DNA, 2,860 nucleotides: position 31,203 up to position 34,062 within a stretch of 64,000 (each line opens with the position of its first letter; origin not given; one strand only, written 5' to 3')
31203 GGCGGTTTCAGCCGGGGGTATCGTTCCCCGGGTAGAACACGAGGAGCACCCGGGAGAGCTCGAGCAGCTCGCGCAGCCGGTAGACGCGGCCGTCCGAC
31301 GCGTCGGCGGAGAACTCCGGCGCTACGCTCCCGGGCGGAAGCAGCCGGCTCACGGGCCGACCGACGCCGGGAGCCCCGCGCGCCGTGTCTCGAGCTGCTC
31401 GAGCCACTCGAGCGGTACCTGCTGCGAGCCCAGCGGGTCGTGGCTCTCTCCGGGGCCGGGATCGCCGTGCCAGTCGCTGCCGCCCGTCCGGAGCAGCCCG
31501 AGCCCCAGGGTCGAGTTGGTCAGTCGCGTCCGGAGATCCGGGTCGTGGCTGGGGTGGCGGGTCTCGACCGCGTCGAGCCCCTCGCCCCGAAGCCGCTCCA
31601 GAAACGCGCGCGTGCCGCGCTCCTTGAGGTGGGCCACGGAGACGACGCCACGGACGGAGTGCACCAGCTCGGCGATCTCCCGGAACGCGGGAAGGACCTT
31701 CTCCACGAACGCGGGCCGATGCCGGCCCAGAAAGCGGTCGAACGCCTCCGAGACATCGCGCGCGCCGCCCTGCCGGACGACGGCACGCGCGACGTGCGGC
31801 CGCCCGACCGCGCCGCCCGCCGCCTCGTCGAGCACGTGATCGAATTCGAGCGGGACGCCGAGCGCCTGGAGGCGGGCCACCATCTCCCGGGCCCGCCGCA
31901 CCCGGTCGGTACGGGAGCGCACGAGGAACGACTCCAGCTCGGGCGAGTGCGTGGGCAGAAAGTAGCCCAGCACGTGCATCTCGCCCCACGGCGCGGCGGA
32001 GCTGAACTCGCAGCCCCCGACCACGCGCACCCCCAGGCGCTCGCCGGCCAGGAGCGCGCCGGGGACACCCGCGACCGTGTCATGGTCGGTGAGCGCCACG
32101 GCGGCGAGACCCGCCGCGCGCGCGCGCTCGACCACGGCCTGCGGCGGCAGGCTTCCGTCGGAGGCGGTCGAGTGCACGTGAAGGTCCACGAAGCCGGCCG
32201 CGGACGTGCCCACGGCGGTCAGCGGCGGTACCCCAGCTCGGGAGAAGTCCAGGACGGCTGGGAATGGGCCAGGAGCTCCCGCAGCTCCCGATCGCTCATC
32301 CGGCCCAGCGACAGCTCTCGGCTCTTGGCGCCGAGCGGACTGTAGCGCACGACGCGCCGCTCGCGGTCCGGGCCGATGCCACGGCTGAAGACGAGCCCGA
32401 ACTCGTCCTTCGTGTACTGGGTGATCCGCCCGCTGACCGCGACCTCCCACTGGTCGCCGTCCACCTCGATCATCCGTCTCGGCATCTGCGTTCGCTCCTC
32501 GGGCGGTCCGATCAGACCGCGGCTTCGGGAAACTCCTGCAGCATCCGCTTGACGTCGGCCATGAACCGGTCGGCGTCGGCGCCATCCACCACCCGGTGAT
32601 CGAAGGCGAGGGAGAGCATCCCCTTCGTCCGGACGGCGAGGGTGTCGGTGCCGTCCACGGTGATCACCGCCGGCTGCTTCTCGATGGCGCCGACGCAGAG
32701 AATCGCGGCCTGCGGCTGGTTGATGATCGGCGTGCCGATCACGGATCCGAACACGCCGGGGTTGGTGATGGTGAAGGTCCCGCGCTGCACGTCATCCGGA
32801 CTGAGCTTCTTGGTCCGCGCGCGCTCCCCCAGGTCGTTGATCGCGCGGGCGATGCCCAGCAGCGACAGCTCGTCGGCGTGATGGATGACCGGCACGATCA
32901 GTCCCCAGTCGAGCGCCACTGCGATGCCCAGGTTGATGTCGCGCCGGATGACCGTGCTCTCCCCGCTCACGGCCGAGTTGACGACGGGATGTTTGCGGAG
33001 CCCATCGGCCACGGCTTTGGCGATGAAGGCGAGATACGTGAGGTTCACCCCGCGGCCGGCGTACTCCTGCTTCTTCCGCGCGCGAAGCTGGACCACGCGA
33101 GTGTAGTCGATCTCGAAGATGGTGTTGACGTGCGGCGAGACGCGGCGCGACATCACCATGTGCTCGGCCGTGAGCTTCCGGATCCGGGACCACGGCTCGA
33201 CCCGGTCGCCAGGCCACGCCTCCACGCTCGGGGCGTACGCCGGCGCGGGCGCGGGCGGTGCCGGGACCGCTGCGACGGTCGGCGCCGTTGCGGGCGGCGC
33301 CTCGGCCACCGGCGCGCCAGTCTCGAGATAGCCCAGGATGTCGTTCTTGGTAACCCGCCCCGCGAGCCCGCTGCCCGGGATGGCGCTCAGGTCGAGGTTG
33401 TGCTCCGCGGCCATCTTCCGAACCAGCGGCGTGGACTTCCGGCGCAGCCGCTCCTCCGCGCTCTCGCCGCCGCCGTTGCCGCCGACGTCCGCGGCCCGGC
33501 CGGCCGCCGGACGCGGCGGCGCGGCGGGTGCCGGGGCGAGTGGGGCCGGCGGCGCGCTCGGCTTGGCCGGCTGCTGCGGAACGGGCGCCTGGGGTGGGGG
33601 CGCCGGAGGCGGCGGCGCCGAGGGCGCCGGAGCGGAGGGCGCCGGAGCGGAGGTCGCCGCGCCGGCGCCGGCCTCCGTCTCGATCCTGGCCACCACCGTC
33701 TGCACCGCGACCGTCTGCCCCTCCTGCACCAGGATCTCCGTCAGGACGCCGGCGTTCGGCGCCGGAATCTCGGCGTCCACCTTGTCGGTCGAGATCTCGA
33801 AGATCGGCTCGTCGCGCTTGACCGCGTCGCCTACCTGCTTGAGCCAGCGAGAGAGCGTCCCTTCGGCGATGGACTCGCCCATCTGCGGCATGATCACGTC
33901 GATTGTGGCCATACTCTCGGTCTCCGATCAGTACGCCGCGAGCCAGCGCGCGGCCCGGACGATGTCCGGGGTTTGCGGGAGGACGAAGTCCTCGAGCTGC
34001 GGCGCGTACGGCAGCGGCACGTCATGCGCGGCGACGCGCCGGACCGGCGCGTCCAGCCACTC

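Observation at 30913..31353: Bcp-type peroxiredoxin with TGA exactly at the peroxidatic cysteine codon: candidate selenoprotein with a SECIS-like hairpin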

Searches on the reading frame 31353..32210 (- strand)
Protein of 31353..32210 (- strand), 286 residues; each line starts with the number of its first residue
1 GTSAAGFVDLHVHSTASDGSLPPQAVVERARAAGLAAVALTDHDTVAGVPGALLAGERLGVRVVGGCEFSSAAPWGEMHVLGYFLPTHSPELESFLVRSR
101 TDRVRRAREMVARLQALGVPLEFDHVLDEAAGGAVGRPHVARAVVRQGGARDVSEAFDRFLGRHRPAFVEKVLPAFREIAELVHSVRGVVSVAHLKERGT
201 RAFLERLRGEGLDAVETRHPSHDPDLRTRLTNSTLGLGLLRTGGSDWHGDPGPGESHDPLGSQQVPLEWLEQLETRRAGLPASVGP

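Call 55: search_protein_families(library=pfam, proteins=[window:31353-32210:-], max_evalue=0.0001)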
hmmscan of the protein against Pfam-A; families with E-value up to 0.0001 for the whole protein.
window:31353-32210:- (286 aa): 2 families
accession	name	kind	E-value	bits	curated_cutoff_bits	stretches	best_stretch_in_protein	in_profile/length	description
PF02811.25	PHP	-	7.8e-12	46.3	26.4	1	9-72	1-66/164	PHP domain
PF19799.5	DUF6282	-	3.8e-08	33.7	26.8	0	6-67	1-64/196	Family of unknown function (DUF6282)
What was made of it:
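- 31350..32210 (-): Upstream PHP-domain phosphoesterase gene (start approximate). Its TGA stop overlaps the peroxiredoxin GTG start in the sequence GTGA. Pfam PHP E 7.8e-12 (call 55).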

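Call 67: search_protein_families(library=ncbifam, proteins=[window:31353-32210:-], max_evalue=0.00001)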
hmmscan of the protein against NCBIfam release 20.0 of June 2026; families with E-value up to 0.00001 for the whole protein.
window:31353-32210:- (286 aa): 8 families
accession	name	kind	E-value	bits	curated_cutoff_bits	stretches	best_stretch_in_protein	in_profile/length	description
NF041577.1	nside_bi_sphtase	equivalog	1.2e-46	159.1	400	1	8-263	4-262/276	3',5'-nucleoside bisphosphate phosphatase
NF047791.1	RNaseRnm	equivalog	4.4e-41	141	375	1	8-249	3-251/275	RNase RNM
NF041661.1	Cycl_ph_dihydrol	equivalog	1.1e-22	80.7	500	1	9-251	1-247/259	phosphoribosyl 1,2-cyclic phosphate 1,2-diphosphodiesterase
NF038032.1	CehA_McbA_metalo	domain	1.9e-12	47.2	80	1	8-82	5-78/315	CehA/McbA family metallohydrolase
NF004225.0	PRK05672.1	subfamily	3.9e-08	31.8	939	1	5-71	4-72/1047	error-prone DNA polymerase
NF004981.0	PRK06361.1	equivalog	1e-07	31.5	117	1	8-46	2-40/217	histidinol phosphate phosphatase domain-containing protein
NF045780.1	TrlF_fam_ATP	equivalog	4.7e-07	28.9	350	1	9-100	9-113/944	TrlF family AAA-like ATPase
NF001688.0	PRK00448.1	equivalog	2.2e-06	25.5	873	1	8-70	339-403/1445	PolC-type DNA polymerase III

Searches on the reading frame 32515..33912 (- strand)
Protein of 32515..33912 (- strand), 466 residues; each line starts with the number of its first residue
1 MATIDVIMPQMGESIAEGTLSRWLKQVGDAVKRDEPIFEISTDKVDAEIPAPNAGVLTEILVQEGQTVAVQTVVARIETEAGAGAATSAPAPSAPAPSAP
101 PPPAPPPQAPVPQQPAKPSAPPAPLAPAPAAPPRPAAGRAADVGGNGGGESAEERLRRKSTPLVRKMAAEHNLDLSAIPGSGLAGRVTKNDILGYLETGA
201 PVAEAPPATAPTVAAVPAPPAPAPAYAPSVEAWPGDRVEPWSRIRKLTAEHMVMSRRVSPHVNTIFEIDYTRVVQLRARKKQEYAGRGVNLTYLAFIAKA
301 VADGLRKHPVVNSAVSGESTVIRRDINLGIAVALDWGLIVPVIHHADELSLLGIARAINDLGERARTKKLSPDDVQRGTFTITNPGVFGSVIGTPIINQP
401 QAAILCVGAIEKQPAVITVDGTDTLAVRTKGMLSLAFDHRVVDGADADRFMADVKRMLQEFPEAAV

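Call 55: search_protein_families(library=pfam, proteins=[window:32515-33912:-], max_evalue=0.0001)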
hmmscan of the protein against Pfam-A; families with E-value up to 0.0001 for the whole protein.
window:32515-33912:- (466 aa): 3 families
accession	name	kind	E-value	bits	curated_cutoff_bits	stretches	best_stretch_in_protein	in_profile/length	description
PF00198.28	2-oxoacid_dh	-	3.2e-74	249.7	23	1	236-462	4-228/232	2-oxoacid dehydrogenases acyltransferase (catalytic domain)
PF00364.28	Biotin_lipoyl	-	1e-20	73.7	22.1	1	6-77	3-73/73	Biotin-requiring enzyme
PF02817.22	E3_binding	-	1.5e-13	51.2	23.7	1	159-193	2-36/36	e3 binding domain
